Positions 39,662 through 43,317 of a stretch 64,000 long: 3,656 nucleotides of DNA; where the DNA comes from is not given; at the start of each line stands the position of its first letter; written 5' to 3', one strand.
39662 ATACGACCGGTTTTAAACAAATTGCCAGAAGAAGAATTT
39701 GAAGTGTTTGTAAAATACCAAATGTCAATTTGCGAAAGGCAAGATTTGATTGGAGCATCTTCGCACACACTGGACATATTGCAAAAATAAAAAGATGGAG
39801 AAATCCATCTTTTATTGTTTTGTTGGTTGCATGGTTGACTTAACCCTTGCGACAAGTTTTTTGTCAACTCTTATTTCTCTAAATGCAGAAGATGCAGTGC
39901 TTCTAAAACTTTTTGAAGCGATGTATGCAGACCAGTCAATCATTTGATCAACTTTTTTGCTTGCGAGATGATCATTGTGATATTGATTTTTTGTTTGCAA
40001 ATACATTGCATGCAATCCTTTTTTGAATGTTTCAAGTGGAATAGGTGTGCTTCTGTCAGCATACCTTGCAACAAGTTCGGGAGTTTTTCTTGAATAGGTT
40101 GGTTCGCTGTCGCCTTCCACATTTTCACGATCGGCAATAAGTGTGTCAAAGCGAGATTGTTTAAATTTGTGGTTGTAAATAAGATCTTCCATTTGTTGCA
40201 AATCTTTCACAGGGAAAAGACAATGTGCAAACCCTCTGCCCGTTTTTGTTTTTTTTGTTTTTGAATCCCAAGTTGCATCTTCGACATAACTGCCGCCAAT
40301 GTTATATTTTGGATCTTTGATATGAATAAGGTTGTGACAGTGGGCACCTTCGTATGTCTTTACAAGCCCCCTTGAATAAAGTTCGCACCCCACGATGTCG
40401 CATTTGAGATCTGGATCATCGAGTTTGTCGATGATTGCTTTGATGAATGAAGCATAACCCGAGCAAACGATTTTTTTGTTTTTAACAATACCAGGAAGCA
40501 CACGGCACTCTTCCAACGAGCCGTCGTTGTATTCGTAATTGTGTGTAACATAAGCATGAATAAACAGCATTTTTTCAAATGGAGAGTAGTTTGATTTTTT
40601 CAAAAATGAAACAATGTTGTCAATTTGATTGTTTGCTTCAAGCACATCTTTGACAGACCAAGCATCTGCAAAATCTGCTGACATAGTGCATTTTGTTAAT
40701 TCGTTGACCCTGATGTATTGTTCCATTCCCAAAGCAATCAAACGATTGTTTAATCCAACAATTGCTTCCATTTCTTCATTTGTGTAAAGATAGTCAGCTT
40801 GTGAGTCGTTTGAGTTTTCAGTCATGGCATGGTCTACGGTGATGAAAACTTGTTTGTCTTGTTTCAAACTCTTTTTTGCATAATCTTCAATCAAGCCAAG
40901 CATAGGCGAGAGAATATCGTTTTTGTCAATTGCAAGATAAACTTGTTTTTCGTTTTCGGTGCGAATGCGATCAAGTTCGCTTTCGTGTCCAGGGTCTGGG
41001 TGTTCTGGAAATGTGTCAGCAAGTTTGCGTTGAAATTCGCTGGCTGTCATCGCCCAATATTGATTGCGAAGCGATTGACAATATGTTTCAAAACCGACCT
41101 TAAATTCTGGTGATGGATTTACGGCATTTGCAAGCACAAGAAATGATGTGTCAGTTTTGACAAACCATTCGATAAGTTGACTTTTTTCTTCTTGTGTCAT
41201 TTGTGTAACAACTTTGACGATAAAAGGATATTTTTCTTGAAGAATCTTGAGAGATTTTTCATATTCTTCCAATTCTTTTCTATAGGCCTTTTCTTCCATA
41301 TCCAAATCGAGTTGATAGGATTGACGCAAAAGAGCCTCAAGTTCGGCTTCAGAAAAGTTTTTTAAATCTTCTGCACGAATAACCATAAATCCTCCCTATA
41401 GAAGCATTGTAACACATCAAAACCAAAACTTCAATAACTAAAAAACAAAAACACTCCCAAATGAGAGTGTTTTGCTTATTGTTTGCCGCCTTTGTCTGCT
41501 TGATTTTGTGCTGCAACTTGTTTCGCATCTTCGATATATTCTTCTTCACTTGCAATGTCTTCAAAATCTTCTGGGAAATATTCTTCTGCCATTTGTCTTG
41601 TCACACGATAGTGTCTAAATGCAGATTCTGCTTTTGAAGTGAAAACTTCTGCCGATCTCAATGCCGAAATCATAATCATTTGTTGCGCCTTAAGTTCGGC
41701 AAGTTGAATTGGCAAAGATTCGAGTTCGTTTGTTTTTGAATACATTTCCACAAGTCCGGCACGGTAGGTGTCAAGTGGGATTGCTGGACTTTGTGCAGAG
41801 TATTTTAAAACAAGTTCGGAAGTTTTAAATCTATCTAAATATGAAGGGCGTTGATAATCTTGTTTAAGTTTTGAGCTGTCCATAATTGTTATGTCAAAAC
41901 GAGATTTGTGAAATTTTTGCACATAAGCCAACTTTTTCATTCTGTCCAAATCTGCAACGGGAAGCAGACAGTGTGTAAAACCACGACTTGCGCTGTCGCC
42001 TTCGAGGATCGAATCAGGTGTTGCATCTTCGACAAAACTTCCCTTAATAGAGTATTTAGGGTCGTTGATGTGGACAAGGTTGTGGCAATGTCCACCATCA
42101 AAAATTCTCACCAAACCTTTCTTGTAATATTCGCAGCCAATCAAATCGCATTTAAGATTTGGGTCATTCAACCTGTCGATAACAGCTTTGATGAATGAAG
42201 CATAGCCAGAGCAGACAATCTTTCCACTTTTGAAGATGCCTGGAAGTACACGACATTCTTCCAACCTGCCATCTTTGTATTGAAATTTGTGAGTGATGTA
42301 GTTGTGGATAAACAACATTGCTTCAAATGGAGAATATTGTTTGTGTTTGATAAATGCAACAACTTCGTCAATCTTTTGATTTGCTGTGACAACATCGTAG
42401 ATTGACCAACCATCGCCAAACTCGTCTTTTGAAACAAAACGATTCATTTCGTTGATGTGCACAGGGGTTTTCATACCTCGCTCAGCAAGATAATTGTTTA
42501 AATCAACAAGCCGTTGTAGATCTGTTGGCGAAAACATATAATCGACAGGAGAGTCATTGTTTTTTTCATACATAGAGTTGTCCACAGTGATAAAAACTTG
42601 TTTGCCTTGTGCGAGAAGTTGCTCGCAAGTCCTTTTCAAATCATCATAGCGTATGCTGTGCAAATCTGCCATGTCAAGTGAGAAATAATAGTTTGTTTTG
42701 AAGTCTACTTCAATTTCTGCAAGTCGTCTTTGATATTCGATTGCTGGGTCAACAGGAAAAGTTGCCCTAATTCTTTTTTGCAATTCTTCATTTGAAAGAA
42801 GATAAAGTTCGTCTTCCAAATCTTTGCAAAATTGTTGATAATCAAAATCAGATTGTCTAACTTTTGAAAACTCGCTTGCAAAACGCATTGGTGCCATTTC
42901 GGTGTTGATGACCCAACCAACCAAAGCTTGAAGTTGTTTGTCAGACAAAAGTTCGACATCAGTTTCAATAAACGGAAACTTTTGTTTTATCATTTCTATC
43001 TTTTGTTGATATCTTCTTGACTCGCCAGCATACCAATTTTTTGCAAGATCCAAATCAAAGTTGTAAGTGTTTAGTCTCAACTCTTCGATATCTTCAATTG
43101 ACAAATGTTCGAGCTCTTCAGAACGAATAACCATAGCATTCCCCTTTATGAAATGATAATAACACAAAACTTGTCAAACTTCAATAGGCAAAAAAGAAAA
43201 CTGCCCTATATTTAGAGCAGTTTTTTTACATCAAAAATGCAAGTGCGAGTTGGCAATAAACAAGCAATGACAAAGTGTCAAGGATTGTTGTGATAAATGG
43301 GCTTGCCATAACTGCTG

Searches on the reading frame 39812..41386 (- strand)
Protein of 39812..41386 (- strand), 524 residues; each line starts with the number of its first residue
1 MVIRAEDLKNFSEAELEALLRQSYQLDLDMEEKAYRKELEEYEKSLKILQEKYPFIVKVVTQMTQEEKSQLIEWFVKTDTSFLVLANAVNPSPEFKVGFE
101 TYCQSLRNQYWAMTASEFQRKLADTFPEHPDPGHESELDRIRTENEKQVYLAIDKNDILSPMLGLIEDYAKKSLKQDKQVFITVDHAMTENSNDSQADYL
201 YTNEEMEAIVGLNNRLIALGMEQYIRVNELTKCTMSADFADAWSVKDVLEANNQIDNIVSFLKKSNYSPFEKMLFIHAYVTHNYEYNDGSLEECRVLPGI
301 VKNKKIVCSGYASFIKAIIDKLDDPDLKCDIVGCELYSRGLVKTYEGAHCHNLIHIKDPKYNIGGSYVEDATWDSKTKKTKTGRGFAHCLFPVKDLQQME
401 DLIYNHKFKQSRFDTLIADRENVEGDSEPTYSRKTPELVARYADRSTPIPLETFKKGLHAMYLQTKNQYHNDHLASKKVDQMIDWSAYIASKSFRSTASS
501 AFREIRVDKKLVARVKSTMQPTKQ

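Call 5: search_protein_families(library=pfam, proteins=[window:39812-41386:-])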
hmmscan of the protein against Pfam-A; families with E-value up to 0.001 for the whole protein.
window:39812-41386:- (524 aa): 0 families

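Call 24: search_protein_families(library=ncbifam, proteins=[window:39812-41386:-], max_evalue=0.01)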
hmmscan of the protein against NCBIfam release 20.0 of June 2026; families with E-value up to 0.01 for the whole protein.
window:39812-41386:- (524 aa): 0 families

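Call 25: search_protein_families(library=pfam, proteins=[window:39812-41386:-], max_evalue=1)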
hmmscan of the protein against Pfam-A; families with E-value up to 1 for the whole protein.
window:39812-41386:- (524 aa): 1 family
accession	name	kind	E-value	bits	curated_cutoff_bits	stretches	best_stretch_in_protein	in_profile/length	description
PF15188.11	CCDC-167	-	0.39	11.5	27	0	134-153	54-73/84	Coiled-coil domain-containing protein 167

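Call 33: find_related_loci(query=window:39812-41386:-, collection=metagenome_contigs, flank=10000)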
Query window:39812-41386:- (524 aa) in metagenome_contigs; peptide patterns used: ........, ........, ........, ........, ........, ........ (x = any residue, [..] = any of these).
56 stretches matched a pattern, but none encodes a relative of the query by tblastn (E <= 1e-3).

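Call 34: find_homologous_proteins(query=window:39812-41386:-, max_evalue=0.00001)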
Query window:39812-41386:- (524 aa): 44 proteins with E <= 0.00001 among 8000 candidates.
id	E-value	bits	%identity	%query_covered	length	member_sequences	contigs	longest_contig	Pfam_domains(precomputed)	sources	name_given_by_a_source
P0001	0.0e+0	1167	98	100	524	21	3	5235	-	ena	-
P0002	0.0e+0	1041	84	100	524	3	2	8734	-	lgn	-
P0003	3.0e-264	895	74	100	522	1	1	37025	-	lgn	-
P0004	4.7e-136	473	43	98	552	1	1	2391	-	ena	-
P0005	1.3e-135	471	43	98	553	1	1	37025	-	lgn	-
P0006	6.9e-129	449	41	98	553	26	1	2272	-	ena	-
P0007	6.1e-92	327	37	95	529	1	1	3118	-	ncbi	-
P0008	9.1e-91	323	36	100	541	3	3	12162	-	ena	-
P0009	5.0e-90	321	37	96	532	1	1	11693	-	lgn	-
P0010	4.9e-88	314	37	92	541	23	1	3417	-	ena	-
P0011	7.8e-88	314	37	87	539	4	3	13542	-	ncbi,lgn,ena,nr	ncbi:MAG: hypothetical protein IJ318_01490 [Clostridia bacterium]|nr:hypothetical protein [Clostridi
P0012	2.2e-86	309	37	95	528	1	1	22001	-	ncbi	-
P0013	3.4e-86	308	36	95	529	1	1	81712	-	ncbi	-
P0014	1.2e-85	306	36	98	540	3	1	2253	-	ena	-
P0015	7.4e-82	294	34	92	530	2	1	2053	-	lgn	-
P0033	1.7e-62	230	35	63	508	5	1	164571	-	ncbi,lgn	-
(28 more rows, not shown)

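Call 35: find_encoding_contigs(protein=P0003, flank=10000, max_places=3)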
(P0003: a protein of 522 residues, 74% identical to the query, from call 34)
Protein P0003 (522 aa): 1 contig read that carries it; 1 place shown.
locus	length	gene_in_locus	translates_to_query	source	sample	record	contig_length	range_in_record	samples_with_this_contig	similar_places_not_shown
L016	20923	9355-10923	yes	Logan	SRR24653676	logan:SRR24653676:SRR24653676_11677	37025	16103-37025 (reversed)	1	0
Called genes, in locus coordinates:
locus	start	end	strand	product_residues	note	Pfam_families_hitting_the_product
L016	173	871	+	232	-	PF00149:Metallophos, PF12850:Metallophos_2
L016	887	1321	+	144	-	PF00583:Acetyltransf_1, PF13673:Acetyltransf_10, PF13508:Acetyltransf_7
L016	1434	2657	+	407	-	-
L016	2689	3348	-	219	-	-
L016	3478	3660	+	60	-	-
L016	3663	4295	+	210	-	PF06414:Zeta_toxin (weak)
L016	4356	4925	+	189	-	PF00293:NUDIX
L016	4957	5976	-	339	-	-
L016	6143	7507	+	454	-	PF03448:MgtE_N, PF00571:CBS, PF01769:MgtE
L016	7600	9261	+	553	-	-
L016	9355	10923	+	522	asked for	-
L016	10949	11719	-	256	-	PF01209:Ubie_methyltran, PF03848:TehB (weak), PF13489:Methyltransf_23, PF13847:Methyltransf_31, PF08241:Methyltransf_11, PF08242:Methyltransf_12, PF13649:Methyltransf_25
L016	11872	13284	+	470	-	PF16173:DUF4874, PF16116:DUF4832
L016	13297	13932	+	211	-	-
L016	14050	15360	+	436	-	PF01381:HTH_3, PF12844:HTH_19, PF13443:HTH_26 (weak), PF13560:HTH_31, PF25199:nSTAND_NTPase5 (weak), PF13521:AAA_28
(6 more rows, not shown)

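Call 36: find_encoding_contigs(protein=P0002, flank=10000, max_places=3)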
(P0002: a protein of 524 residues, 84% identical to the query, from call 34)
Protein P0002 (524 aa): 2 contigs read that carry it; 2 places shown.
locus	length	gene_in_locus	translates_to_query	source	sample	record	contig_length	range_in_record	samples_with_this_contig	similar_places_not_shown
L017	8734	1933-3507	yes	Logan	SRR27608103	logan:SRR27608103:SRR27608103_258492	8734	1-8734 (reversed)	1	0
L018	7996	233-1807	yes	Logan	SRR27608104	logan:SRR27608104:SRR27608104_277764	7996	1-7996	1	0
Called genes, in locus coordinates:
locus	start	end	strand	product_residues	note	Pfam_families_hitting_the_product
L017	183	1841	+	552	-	-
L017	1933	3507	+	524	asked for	-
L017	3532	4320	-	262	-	PF01209:Ubie_methyltran, PF03848:TehB (weak), PF13489:Methyltransf_23, PF13847:Methyltransf_31, PF08241:Methyltransf_11, PF08242:Methyltransf_12, PF13649:Methyltransf_25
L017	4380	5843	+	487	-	PF16173:DUF4874, PF16116:DUF4832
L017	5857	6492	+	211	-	-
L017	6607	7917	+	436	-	PF01381:HTH_3, PF12844:HTH_19, PF13443:HTH_26 (weak), PF13560:HTH_31, PF25199:nSTAND_NTPase5 (faint), PF13521:AAA_28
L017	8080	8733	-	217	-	?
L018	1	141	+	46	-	?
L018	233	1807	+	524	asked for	-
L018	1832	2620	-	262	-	PF01209:Ubie_methyltran, PF03848:TehB (weak), PF13489:Methyltransf_23, PF13847:Methyltransf_31, PF08241:Methyltransf_11, PF08242:Methyltransf_12, PF13649:Methyltransf_25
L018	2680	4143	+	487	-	PF16173:DUF4874, PF16116:DUF4832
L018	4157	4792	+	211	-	-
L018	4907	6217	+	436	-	PF01381:HTH_3, PF12844:HTH_19, PF13443:HTH_26 (weak), PF13560:HTH_31, PF25199:nSTAND_NTPase5 (faint), PF13521:AAA_28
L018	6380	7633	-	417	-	PF06838:Met_gamma_lyase, PF01053:Cys_Met_Meta_PP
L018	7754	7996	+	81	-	?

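Call 38: find_encoding_contigs(protein=P0013, flank=10000, max_places=2)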
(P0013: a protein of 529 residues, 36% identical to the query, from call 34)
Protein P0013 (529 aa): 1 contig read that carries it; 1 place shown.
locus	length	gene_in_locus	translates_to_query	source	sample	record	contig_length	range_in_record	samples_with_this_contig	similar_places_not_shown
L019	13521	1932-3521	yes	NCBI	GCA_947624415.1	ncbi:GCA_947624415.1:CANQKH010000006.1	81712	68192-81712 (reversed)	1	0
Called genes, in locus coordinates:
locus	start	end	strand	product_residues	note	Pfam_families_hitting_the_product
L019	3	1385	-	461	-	?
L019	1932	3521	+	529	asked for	-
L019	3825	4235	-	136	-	PF00293:NUDIX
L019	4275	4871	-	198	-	PF01580:FtsK_SpoIIIE (weak), PF01935:DUF87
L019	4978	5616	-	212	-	-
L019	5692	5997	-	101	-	-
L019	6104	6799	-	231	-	PF09397:FtsK_gamma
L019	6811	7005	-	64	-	-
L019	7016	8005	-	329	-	PF13280:WYL, PF25583:WCX (weak)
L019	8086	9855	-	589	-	PF00753:Lactamase_B (faint), PF23023:Anti-Pycsar_Apyc1 (faint), PF12706:Lactamase_B_2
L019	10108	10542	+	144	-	PF01381:HTH_3, PF12844:HTH_19 (faint), PF13443:HTH_26 (faint)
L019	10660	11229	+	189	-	-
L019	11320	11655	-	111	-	PF00719:Pyrophosphatase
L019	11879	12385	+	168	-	-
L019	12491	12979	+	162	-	-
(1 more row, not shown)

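Call 39: find_encoding_contigs(protein=P0033, flank=10000, max_places=2)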
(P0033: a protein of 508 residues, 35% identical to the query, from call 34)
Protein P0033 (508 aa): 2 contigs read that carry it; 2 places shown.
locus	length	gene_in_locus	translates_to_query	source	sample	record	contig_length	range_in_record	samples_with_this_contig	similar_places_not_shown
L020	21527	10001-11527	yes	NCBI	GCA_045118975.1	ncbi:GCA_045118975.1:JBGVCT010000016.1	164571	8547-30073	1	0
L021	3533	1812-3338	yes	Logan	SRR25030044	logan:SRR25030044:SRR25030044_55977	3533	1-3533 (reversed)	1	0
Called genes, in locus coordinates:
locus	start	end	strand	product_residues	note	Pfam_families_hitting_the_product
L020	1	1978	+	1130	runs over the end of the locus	PF13086:AAA_11, PF13245:AAA_19 (weak), PF13604:AAA_30 (weak), PF01443:Viral_helicase1 (faint), PF13086:AAA_11, PF13087:AAA_12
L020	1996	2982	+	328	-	-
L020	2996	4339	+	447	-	PF00226:DnaJ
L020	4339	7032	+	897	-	PF16403:Bact_surface_Ig-like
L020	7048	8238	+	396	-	PF13304:AAA_21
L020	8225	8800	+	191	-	-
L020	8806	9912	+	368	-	PF01435:Peptidase_M48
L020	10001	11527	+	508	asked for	-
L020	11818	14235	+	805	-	PF00133:tRNA-synt_1, PF09334:tRNA-synt_1g, PF13603:tRNA-synt_1_2, PF08264:Anticodon_1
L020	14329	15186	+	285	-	-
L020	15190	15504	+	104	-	-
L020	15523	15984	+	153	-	-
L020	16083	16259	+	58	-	PF10957:Spore_Cse60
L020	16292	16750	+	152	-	-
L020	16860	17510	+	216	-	PF02390:Methyltransf_4, PF13847:Methyltransf_31, PF13649:Methyltransf_25 (weak)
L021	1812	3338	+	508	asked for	-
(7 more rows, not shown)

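Call 59: search_solved_structures(query=window:39812-41386:-, max_evalue=1)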
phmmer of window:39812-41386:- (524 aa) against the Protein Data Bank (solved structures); distinct sequences matched with E-value up to 1: 0.

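Call 69: predict_structure(alignment_id=A1)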
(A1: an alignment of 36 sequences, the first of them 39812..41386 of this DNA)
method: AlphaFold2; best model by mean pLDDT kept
length: 524 residues; sequences in the alignment: 36
mean_pLDDT: 90.7   pTM: 0.83
mean pLDDT of the five models: 90.7, 90.4, 89.5, 88.5, 87.4
residues with pLDDT >= 90: 373; 70-90: 132; 50-70: 13; < 50: 6
segments of 3 or more residues with pLDDT < 50: 422-425
pLDDT, mean of each block of 10 residues (from residue 1): 94 93 93 92 90 88 92 91 78 84 94 93 84 84 92 97 97 96 95 94 97 98 96 89 95 97 95 96 87 92 92 97 97 91 88 98 97 83 90 96 88 79 55 90 97 97 77 91 95 94 93 87 54
secondary structure, 60 per line:
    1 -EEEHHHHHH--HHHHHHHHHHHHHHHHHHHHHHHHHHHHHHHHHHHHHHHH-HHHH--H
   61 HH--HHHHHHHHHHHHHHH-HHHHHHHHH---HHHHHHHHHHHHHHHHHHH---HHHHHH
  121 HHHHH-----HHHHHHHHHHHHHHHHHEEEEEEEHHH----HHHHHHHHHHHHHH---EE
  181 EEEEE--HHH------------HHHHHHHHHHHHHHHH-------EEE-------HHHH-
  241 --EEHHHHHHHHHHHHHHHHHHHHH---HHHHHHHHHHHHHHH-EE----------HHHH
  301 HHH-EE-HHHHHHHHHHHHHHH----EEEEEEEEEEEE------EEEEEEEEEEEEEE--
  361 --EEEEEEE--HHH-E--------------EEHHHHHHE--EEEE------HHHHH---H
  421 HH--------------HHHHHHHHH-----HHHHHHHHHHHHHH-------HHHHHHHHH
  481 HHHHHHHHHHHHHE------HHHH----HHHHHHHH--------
elements in order: E2-4 H5-10 H13-52 H54-57 H65-79 H81-89 H93-111 H115-125 H131-147 E148-154 H162-175 E179-185 H203-218 E226-228 H236-239 H245-265 H269-283 H297-303 H308-322 E327-338 E345-358 E363-369 H393-398 E402-405 H412-416 H437-445 H451-464 H472-493 H501-504 H509-516

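Call 71: fold_search(model_id=the predicted structure, library=pdb)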
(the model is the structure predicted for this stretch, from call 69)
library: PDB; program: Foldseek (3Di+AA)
matches with E <= 10: 604; with E <= 0.001: 1
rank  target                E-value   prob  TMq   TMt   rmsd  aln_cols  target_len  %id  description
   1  9crn                  2.2e-05  1.00  0.25  0.35  12.4       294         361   12  Crystal structure of Streptococcus pyogenes TglA (released 2024-08-14)
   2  3isr_B                2.3e-02  0.99  0.14  0.24   5.0       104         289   20  The Crystal Structure of a Putative Cysteine Protease from Cytophaga hutchinsonii to 1.9A (released 2009-09-08)
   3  3isr_A                3.0e-02  0.99  0.16  0.28   5.2       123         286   20  The Crystal Structure of a Putative Cysteine Protease from Cytophaga hutchinsonii to 1.9A (released 2009-09-08)
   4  3isr_C                3.7e-02  0.98  0.16  0.28   5.3       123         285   20  The Crystal Structure of a Putative Cysteine Protease from Cytophaga hutchinsonii to 1.9A (released 2009-09-08)
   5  3re2                  1.3e-01  0.35  0.18  0.21  16.5       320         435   10  Crystal structure of menin reveals the binding site for Mixed Lineage Leukemia (MLL) protein (released 2011-07-13)
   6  8ig0_B                1.6e-01  0.28  0.17  0.18  16.8       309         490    9  Crystal structure of menin in complex with DS-1594b (released 2023-03-22)
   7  6teo_A                2.3e-01  0.12  0.12  0.08  23.0       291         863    8  Crystal structure of a yeast Snu114-Prp8 complex (released 2020-03-18)
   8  1w4t                  3.4e-01  0.28  0.12  0.20   8.4       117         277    8  X-ray crystallographic structure of Pseudomonas aeruginosa arylamine N-acetyltransferase (released 2005-08-03)
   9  2vld_B                4.9e-01  0.16  0.06  0.12   8.0        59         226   15  crystal structure of a repair endonuclease from Pyrococcus abyssi (released 2009-05-19)
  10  7o9z                  4.9e-01  0.15  0.19  0.21  18.7       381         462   11  Crystal structure of Human Menin in complex with BD-08 (released 2022-07-27)
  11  1gx3_B                5.1e-01  0.51  0.14  0.25   5.0       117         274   13  M. smegmatis arylamine N-acetyl transferase (released 2002-06-13)
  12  1w6f_C                5.1e-01  0.35  0.14  0.24   5.5       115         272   12  Arylamine N-acetyltransferase from Mycobacterium smegmatis with the anti-tubercular drug isoniazid bound in the active (released 2005-02-23)
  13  1w6f_D                5.7e-01  0.41  0.14  0.25   4.7       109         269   15  Arylamine N-acetyltransferase from Mycobacterium smegmatis with the anti-tubercular drug isoniazid bound in the active (released 2005-02-23)
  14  7df1_C                6.7e-01  0.02  0.08  0.10  19.7       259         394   12  Crystal structure of human CD98 heavy chain extracellular domain in complex with S1-F4 scFv (released 2022-12-07)
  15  4bgf_C                7.1e-01  0.44  0.14  0.26   4.6       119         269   11  The 3D-structure of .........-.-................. from M. tuberculosis (released 2013-07-24)
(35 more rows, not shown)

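Call 85: search_protein_families(library=padloc, proteins=[window:39812-41386:-], max_evalue=0.001)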
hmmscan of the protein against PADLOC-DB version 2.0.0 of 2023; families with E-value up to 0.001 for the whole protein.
window:39812-41386:- (524 aa): 0 families

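Call 86: search_protein_families(library=phrogs, proteins=[window:39812-41386:-], max_evalue=0.001)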
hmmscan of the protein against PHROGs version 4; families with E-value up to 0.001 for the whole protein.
window:39812-41386:- (524 aa): 0 families

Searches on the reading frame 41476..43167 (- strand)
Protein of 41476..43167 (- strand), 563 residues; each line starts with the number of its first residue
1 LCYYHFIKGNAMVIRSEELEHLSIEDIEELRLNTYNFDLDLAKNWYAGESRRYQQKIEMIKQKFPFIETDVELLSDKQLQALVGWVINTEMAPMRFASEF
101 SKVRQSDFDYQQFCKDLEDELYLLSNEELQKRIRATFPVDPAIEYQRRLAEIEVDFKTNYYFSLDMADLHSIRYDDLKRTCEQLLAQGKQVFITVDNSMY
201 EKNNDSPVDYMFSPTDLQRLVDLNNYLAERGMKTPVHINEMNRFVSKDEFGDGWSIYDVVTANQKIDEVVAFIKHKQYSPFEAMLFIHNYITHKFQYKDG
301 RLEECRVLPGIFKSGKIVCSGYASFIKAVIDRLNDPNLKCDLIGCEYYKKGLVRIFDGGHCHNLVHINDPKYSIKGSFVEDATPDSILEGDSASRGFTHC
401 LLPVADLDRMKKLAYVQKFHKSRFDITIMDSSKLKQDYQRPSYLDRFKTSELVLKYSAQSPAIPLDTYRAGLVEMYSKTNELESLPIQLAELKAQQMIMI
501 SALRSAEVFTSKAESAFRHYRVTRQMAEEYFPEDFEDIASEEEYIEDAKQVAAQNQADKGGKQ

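Call 6: search_protein_families(library=pfam, proteins=[window:41476-43167:-])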
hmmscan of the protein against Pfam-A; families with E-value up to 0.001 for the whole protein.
window:41476-43167:- (563 aa): 0 families

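Call 24: search_protein_families(library=ncbifam, proteins=[window:41476-43167:-], max_evalue=0.01)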
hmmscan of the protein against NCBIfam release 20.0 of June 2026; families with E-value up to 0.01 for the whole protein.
window:41476-43167:- (563 aa): 0 families

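Call 25: search_protein_families(library=pfam, proteins=[window:41476-43167:-], max_evalue=1)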
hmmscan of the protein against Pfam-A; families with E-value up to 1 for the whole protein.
window:41476-43167:- (563 aa): 1 family
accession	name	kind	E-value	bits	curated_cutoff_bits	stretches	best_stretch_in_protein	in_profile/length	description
PF06698.16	DUF1192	-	0.085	13.4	25.5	0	118-134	14-30/58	Protein of unknown function (DUF1192)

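Call 85: search_protein_families(library=padloc, proteins=[window:41476-43167:-], max_evalue=0.001)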
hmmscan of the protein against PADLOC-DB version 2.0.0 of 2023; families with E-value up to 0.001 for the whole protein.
window:41476-43167:- (563 aa): 0 families
